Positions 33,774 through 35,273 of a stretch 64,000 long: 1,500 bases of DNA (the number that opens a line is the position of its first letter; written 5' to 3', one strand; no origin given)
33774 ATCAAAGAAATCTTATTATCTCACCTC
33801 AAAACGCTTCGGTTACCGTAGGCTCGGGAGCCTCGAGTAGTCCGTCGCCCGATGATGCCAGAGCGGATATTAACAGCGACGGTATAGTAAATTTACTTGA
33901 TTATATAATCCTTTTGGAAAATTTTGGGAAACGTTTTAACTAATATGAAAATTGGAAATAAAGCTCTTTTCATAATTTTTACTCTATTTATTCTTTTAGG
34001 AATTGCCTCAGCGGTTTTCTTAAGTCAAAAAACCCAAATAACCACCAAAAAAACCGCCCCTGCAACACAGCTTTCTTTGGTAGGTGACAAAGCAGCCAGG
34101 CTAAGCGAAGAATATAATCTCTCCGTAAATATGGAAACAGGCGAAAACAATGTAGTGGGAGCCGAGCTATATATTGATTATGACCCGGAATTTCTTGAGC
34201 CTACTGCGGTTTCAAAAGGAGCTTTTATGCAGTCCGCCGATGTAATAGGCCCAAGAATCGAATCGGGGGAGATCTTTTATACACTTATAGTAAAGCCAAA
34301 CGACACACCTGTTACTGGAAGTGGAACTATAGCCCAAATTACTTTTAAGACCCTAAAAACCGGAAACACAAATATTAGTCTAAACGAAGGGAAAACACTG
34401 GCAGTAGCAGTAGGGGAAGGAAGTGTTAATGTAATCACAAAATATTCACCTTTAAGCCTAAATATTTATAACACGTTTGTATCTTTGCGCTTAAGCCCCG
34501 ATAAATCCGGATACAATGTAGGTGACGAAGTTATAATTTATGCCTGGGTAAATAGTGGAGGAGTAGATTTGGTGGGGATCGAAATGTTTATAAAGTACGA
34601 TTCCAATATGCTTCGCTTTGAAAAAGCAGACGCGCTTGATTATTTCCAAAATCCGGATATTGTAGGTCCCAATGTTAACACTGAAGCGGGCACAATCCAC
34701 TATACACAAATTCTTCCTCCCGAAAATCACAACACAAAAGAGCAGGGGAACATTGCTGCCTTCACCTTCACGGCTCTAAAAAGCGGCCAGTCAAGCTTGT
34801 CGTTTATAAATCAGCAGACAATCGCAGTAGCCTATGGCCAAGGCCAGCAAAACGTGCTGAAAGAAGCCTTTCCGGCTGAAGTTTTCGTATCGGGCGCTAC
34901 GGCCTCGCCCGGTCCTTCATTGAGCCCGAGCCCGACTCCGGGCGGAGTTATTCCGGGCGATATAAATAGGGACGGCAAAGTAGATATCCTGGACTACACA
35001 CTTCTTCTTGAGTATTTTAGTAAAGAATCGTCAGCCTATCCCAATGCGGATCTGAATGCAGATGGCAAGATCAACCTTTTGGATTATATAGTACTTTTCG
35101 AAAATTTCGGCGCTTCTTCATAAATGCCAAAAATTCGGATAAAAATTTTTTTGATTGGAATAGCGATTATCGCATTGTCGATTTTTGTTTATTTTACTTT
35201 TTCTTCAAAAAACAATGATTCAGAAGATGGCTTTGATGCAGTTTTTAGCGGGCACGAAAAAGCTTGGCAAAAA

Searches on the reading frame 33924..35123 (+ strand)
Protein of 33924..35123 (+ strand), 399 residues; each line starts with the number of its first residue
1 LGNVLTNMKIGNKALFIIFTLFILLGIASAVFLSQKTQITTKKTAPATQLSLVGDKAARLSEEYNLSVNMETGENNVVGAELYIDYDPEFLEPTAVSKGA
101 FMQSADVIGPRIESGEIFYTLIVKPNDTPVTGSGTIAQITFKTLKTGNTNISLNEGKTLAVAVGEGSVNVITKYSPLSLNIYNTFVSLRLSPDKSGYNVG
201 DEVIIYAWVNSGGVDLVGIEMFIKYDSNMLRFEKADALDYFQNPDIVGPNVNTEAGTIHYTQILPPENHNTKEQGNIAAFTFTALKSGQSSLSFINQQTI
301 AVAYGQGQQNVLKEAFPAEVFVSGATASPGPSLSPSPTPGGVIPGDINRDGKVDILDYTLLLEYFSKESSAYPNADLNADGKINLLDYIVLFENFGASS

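Call 80: search_protein_families(library=pfam, proteins=[window:33924-35123:+], max_evalue=0.00001)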
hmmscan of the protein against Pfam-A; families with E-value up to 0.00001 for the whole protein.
window:33924-35123:+ (399 aa): 2 families
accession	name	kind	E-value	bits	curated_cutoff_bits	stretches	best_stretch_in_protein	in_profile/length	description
PF00963.24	Cohesin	-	6.6e-17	62.4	24.1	2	194-310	8-127/139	Cohesin domain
PF00404.24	Dockerin_1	-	1.6e-10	41.4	22.9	1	344-391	1-52/57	Dockerin type I domain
